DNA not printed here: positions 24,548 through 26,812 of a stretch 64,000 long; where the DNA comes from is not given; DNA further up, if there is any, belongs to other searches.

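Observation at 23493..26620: C5 cytosine methyltransferase convergently paired with a MORC-like GHKL ATPase: candidate methylation-linked defence system without a recognisable nuclease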

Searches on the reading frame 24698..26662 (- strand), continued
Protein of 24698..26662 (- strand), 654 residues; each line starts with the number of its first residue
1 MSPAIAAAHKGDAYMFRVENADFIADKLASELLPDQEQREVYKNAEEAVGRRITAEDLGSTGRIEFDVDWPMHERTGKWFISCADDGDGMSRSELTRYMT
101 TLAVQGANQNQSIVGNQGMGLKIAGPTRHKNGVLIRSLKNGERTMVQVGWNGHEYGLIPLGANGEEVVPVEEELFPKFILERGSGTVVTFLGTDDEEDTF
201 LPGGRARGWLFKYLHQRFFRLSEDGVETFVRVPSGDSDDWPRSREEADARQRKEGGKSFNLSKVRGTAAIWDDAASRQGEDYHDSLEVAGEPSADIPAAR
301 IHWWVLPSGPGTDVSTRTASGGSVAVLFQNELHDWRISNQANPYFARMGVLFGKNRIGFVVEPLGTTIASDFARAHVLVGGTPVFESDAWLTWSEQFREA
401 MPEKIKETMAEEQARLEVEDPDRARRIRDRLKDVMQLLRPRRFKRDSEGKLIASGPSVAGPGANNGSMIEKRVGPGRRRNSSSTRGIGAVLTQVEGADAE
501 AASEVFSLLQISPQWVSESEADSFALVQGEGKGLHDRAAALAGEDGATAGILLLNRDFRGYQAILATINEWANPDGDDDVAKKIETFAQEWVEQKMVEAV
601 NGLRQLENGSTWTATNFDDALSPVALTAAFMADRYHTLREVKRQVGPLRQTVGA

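Call 50: search_protein_families(library=pfam, proteins=[L041:6932-8779:+, L041:5289-6215:+, L041:3271-3966:-, L041:9761-10501:+, L041:9767-10612:-, L041:11023-12030:+, L041:12019-14148:-, L041:8763-9332:-, L041:3785-4285:-, L041:10512-11171:-], max_evalue=0.001)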
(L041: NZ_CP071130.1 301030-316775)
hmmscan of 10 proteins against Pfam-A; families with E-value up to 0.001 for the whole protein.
L041:6932-8779:+ (615 aa): 1 family
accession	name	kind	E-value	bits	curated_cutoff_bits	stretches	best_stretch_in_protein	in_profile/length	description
PF02518.31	HATPase_c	-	0.00063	20.6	26.4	0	44-127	8-82/111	Histidine kinase-, DNA gyrase B-, and HSP90-like ATPase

L041:5289-6215:+ (308 aa): 0 families

L041:3271-3966:- (231 aa): 1 family
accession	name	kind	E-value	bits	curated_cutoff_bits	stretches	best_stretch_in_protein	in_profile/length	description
PF18871.6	HEPN_Toprim_N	-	7.8e-09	36.2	25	1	54-202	54-206/223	HEPN/Toprim N-terminal domain 1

L041:9761-10501:+ (246 aa): 2 families
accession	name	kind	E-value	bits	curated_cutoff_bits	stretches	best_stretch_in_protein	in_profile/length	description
PF13441.11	Gly-zipper_YMGG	-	0.00052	20.1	28.9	1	57-99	3-44/45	YMGG-like Gly-zipper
PF13488.11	Gly-zipper_Omp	-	0.00068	19.9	25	1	60-104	2-45/46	Glycine zipper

L041:9767-10612:- (281 aa): 0 families

L041:11023-12030:+ (335 aa): 1 family
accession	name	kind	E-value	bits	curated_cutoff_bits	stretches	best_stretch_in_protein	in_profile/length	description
PF03160.20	Calx-beta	-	1.2e-15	58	27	1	86-156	8-79/119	Calx-beta domain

L041:12019-14148:- (709 aa): 0 families

L041:8763-9332:- (189 aa): 0 families

L041:3785-4285:- (166 aa): 0 families

L041:10512-11171:- (219 aa): 0 families

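Call 55: search_protein_families(library=pfam, proteins=[L026:12367-13461:-, L026:13458-14003:-, L026:13916-15490:-, L026:15435-16607:-, L026:8769-9368:-, L026:7253-8254:-, L026:9157-9738:-, L026:6408-7184:+, L026:5307-7319:-, L026:8133-8603:-], max_evalue=0.001)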
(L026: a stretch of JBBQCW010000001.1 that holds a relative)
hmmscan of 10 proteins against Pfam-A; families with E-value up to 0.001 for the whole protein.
L026:12367-13461:- (364 aa): 2 families
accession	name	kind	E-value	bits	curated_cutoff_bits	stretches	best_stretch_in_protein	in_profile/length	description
PF00557.29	Peptidase_M24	-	3.1e-63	213.7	23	1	144-347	1-208/208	Metallopeptidase family M24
PF01321.24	Creatinase_N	-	3.6e-20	73.2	22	1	7-137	1-128/128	Creatinase/Prolidase N-terminal domain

L026:13458-14003:- (181 aa): 1 family
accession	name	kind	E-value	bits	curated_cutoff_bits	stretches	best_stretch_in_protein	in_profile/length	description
PF01220.24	DHquinase_II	-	8.5e-46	155.6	23.3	1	35-169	2-136/138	Dehydroquinase class II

L026:13916-15490:- (524 aa): 7 families
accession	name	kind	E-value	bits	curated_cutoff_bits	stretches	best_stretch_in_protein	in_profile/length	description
PF01761.26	DHQ_synthase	-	2.3e-43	146.9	24.2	1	243-353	2-112/115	3-dehydroquinate synthase N-terminal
PF24621.2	DHQS_C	-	1.4e-32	113.1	27.6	1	357-486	1-143/144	3-dehydroquinate synthase C-terminal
PF01202.28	SKI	-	2.9e-28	99.4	22.1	1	37-178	1-147/159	Shikimate kinase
PF13685.12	Fe-ADH_2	-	6.5e-07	29.9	28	1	220-308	21-109/149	Iron-containing alcohol dehydrogenase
PF13238.12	AAA_18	-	5.5e-06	27.3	29.4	1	33-147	3-117/128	AAA domain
PF13671.12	AAA_33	-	2.1e-05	25.3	27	1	32-144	3-121/143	AAA domain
PF00465.25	Fe-ADH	-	3.5e-05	23.9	31.3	0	249-306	61-130/168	Iron-containing alcohol dehydrogenase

L026:15435-16607:- (390 aa): 1 family
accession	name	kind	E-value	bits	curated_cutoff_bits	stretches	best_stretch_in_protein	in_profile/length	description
PF01264.26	Chorismate_synt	-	6.7e-109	364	27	1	4-361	1-325/327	Chorismate synthase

L026:8769-9368:- (199 aa): 3 families
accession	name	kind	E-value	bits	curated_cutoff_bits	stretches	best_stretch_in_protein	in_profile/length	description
PF09285.17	Elong-fact-P_C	-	2e-27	95.1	25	1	142-198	1-56/56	Elongation factor P, C-terminal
PF08207.18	EFP_N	-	2.5e-25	88.7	23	1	16-73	1-58/58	Elongation factor P (EF-P) KOW-like domain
PF01132.26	EFP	-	1e-16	61.1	27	1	81-133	1-53/54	Elongation factor P (EF-P) OB domain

L026:7253-8254:- (333 aa): 1 family
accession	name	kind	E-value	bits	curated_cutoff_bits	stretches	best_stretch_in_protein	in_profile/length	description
PF00348.22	polyprenyl_synt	-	5.8e-55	186.7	27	1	72-293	4-220/251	Polyprenyl synthetase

L026:9157-9738:- (193 aa): 0 families

L026:6408-7184:+ (258 aa): 0 families

L026:5307-7319:- (670 aa): 4 families
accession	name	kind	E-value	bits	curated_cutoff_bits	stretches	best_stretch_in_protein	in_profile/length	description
PF13292.11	DXP_synthase_N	-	1.8e-99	332.9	21.2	1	29-307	1-274/274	1-deoxy-D-xylulose-5-phosphate synthase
PF02779.29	Transket_pyr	-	3.9e-48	163.8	27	1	355-515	3-171/174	Transketolase, pyrimidine binding domain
PF02780.25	Transketolase_C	-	2.6e-31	108.6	25.9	1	532-653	2-124/124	Transketolase, C-terminal domain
PF00456.26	Transketolase_N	-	1.7e-08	34.3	22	0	49-229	5-211/334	Transketolase, thiamine diphosphate binding domain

L026:8133-8603:- (156 aa): 1 family
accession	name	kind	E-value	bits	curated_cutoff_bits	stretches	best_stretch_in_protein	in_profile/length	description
PF25587.1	Rv2743c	-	0.00086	19.5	27.7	0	50-142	76-156/237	Rv2743c family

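Call 56: find_encoding_contigs(protein=P0147, flank=6000, max_places=2)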
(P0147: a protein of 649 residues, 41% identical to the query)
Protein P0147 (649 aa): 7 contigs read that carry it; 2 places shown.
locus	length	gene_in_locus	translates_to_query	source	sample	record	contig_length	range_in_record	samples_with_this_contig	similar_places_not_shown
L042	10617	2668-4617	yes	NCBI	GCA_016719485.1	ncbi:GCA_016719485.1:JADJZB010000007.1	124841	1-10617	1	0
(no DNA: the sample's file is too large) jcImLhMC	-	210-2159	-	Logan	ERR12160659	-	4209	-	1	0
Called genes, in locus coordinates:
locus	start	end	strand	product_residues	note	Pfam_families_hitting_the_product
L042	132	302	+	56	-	-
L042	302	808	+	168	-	-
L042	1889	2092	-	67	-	-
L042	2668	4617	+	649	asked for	PF02518:HATPase_c (faint), PF13589:HATPase_c_3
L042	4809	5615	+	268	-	-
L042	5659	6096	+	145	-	-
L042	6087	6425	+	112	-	-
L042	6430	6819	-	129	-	PF03852:Vsr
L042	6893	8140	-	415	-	PF00145:DNA_methylase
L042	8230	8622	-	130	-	PF12844:HTH_19, PF13560:HTH_31, PF01381:HTH_3, PF13443:HTH_26 (weak)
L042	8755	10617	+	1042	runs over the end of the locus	PF01807:Zn_ribbon_DnaG, PF08275:DNAG_N (weak), PF13362:Toprim_3, PF13662:Toprim_4, PF13155:Toprim_2, PF27228:MTBMA_p00010_2nd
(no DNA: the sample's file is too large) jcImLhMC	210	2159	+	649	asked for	PF02518:HATPase_c (faint), PF13589:HATPase_c_3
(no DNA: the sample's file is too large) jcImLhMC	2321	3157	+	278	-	-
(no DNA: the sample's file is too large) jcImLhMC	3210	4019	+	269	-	-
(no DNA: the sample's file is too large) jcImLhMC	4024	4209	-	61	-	?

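Call 57: find_encoding_contigs(protein=P0169, flank=6000, max_places=2)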
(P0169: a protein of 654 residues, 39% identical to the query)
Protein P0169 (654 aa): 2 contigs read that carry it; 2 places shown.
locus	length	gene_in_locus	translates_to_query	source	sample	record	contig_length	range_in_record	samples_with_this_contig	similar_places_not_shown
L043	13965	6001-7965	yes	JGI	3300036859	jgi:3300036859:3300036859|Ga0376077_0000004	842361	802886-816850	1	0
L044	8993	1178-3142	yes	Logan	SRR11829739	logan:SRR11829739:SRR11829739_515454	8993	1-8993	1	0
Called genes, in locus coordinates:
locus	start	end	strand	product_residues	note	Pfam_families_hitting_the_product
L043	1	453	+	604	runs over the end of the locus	PF07969:Amidohydro_3, PF01979:Amidohydro_1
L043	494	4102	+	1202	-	PF24885:TPR_NPHP3, PF13424:TPR_12, PF24885:TPR_NPHP3, PF13374:TPR_10, PF13424:TPR_12, PF24885:TPR_NPHP3, PF13374:TPR_10, PF13424:TPR_12, +18 more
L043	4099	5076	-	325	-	PF01145:Band_7, PF16200:Band_7_C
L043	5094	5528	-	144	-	PF01957:NfeD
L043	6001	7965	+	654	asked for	PF13589:HATPase_c_3 (weak)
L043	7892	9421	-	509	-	PF00145:DNA_methylase, PF03852:Vsr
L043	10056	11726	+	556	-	PF02518:HATPase_c (weak), PF13589:HATPase_c_3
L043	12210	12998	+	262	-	-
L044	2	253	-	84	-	?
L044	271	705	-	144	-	PF01957:NfeD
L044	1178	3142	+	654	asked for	PF13589:HATPase_c_3 (weak)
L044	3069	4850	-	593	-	PF00145:DNA_methylase, PF03852:Vsr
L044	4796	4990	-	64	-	-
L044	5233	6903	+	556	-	PF02518:HATPase_c (weak), PF13589:HATPase_c_3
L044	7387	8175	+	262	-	-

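Call 59: find_related_loci(query=A2, collection=viral_contigs, flank=8000)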
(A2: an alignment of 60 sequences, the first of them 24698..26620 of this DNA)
Query A2 (640 aa) in viral_contigs; peptide patterns used: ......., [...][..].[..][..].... (x = any residue, [..] = any of these).
34 stretches matched a pattern; 3 encode a relative of the query (tblastn E <= 1e-3); 3 distinct loci.
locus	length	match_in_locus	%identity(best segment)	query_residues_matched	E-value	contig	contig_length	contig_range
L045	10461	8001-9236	23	9-450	9e-19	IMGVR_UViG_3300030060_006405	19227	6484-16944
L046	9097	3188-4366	24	9-423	2e-17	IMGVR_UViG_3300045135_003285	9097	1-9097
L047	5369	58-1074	24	67-423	3e-17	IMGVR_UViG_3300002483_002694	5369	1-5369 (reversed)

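Call 62: search_protein_families(library=padloc, proteins=[L034:13372-14319:+, L033:2817-3662:+, L013:7121-8209:+, L007:11955-14396:-, L021:11977-13947:-, L043:10056-11726:+, L042:4809-5615:+, L034:12084-13352:+, L013:8627-9784:-], max_evalue=0.001)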
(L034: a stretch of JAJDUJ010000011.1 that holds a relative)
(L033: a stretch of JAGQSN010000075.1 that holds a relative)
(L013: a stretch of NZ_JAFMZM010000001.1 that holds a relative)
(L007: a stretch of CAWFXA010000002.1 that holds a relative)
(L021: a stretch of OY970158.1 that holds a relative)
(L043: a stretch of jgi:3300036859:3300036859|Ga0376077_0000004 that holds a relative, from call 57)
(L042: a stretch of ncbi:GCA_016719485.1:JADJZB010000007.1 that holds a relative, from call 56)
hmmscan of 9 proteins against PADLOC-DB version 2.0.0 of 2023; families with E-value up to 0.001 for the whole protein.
L034:13372-14319:+ (315 aa): 0 families

L033:2817-3662:+ (281 aa): 0 families

L013:7121-8209:+ (362 aa): 0 families

L007:11955-14396:- (813 aa): 3 families
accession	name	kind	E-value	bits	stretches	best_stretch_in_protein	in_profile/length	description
PDLC03419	REase_II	-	2.2e-98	328.4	1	4-580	4-594/695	Type II restriction enzyme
PDLC03485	REase_II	-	8.4e-87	290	1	3-367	4-355/611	Type II restriction enzyme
PDLC03397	Vsr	-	1.8e-09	35.9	1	680-790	8-117/156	Type II nicking endonuclease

L021:11977-13947:- (656 aa): 2 families
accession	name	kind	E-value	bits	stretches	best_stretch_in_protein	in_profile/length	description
PDLC03419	REase_II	-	7.8e-92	306.7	1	1-573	1-595/695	Type II restriction enzyme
PDLC03485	REase_II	-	1.8e-69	232.8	1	1-362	1-355/611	Type II restriction enzyme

L043:10056-11726:+ (556 aa): 2 families
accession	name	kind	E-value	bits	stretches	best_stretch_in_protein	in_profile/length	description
PDLC03419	REase_II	-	1.7e-34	117.2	1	7-367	4-376/695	Type II restriction enzyme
PDLC03485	REase_II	-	3.8e-31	106.2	1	9-385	7-365/611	Type II restriction enzyme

L042:4809-5615:+ (268 aa): 0 families

L034:12084-13352:+ (422 aa): 52 families (the best 25 are shown)
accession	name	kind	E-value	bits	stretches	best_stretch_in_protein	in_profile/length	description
PDLC03324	MTase_II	-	2.1e-129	429.9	1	38-411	5-387/408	Type II methyltransferase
PDLC03272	MTase_II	-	1.1e-49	167.7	2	36-197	72-235/407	Type II methyltransferase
PDLC03378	MTase_II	-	2.3e-37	127.1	1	39-201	3-171/344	Type II methyltransferase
PDLC00026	DruM2|DruM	-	1.1e-33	115.3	1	38-214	4-184/336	DNA cytosine methylase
PDLC00027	DruM2|DruM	-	8.3e-29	99.1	1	37-199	10-173/361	DNA cytosine methylase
PDLC03242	MTase_II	-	2.5e-28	97.2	1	26-210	88-272/409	Type II methyltransferase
PDLC00033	DruM2|DruM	-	8.3e-27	92.4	1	36-199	19-192/368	DNA cytosine methylase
PDLC00031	DruM2|DruM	-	6.5e-26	89.3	1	37-198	10-172/361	DNA cytosine methylase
PDLC02653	DrmMII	-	2.6e-25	87.1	1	42-198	8-173/333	DrmMII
PDLC03234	MTase_II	-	3.8e-25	86.9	1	42-204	8-181/375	Type II methyltransferase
PDLC03326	MTase_II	-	3.9e-25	86.9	1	43-197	9-175/412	Type II methyltransferase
PDLC03329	MTase_II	-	5.8e-24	83.1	1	39-200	5-185/407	Type II methyltransferase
PDLC03217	MTase_II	-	5.9e-23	79.2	1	38-203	21-189/703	Type II methyltransferase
PDLC00029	DruM2|DruM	-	3.3e-22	77.3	1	38-200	4-168/329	DNA cytosine methylase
PDLC03286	MTase_II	-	5.3e-21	73.3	1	43-207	5-178/185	Type II methyltransferase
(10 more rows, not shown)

L013:8627-9784:- (385 aa): 56 families (the best 25 are shown)
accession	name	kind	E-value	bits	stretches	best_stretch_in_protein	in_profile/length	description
PDLC03324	MTase_II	-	2.6e-123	409.9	1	8-381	6-388/408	Type II methyltransferase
PDLC03272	MTase_II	-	1.3e-39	134.5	1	6-169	73-237/407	Type II methyltransferase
PDLC03378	MTase_II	-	7.8e-34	115.5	1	8-171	3-171/344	Type II methyltransferase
PDLC00027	DruM2|DruM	-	1.8e-27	94.6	1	8-166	12-170/361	DNA cytosine methylase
PDLC00026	DruM2|DruM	-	5.7e-27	93.1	1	6-174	3-174/336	DNA cytosine methylase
PDLC00031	DruM2|DruM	-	2.8e-26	90.5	1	11-166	15-170/361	DNA cytosine methylase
PDLC03234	MTase_II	-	8.7e-25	85.8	1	4-174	1-181/375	Type II methyltransferase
PDLC03326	MTase_II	-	2.6e-23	80.9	1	5-170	2-178/412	Type II methyltransferase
PDLC00033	DruM2|DruM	-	6.3e-23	79.7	1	7-169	21-192/368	DNA cytosine methylase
PDLC03329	MTase_II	-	9.1e-23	79.1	1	4-170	1-185/407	Type II methyltransferase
PDLC03242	MTase_II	-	4.5e-21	73.3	1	7-167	100-260/409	Type II methyltransferase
PDLC03217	MTase_II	-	3.6e-20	70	1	11-166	25-183/703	Type II methyltransferase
PDLC03307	MTase_II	-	1.4e-19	68.6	1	8-122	1-116/382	Type II methyltransferase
PDLC03269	MTase_II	-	6.6e-19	66.3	1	11-169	7-167/437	Type II methyltransferase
PDLC00028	DruM2|DruM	-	3.7e-18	63.5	1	42-177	38-187/397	DNA cytosine methylase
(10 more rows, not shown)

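Call 63: search_solved_structures(query=L034:13372-14319:+, max_evalue=1)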
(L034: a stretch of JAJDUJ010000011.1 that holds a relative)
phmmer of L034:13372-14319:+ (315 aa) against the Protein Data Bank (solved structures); distinct sequences matched with E-value up to 1: 0.

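Call 72: search_protein_families(library=pfam, alignment_id=A4, max_evalue=0.00001)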
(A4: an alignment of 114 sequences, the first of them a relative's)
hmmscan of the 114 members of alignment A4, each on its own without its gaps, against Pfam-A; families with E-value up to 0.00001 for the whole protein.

A. member 1, L001:7255-8811:- (518 aa): 1 family
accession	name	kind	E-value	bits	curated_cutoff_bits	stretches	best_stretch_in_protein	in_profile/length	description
PF00296.26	Bac_luciferase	-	3.7e-49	168.2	27.9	1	173-474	1-311/314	Luciferase-like monooxygenase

B. families by the number of members that match (of 114 scanned): 105 families (the first 25 are shown)
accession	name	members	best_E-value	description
PF02867.20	Ribonuc_red_lgC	3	7.8e-148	Ribonucleotide reductase, barrel domain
PF00589.27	Phage_integrase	3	1.1e-15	Phage integrase family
PF01266.30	DAO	2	7.4e-68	FAD dependent oxidoreductase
PF07690.21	MFS_1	2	3.2e-64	Major Facilitator Superfamily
PF00296.26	Bac_luciferase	2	3.7e-49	Luciferase-like monooxygenase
PF03446.21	NAD_binding_2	2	1.2e-41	NAD binding domain of 6-phosphogluconate dehydrogenase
PF13481.12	AAA_25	2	2.7e-29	AAA domain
PF08471.15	Ribonuc_red_2_N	2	2.3e-21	Class II vitamin B12-dependent ribonucleotide reductase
PF02661.23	Fic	2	1.5e-20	Fic/DOC family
PF00248.27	Aldo_ket_red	2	1.1e-18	Aldo/keto reductase family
PF03807.23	F420_oxidored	2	4.6e-13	NADP oxidoreductase coenzyme F420-dependent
PF12637.14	TSCPD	2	2.2e-12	TSCPD domain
PF00083.30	Sugar_tr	2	5.9e-10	Sugar (and other) transporter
PF13102.12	Phage_int_SAM_5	2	7.2e-09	Phage integrase SAM-like domain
PF03030.21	H_PPase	1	5.9e-269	Inorganic H+ pyrophosphatase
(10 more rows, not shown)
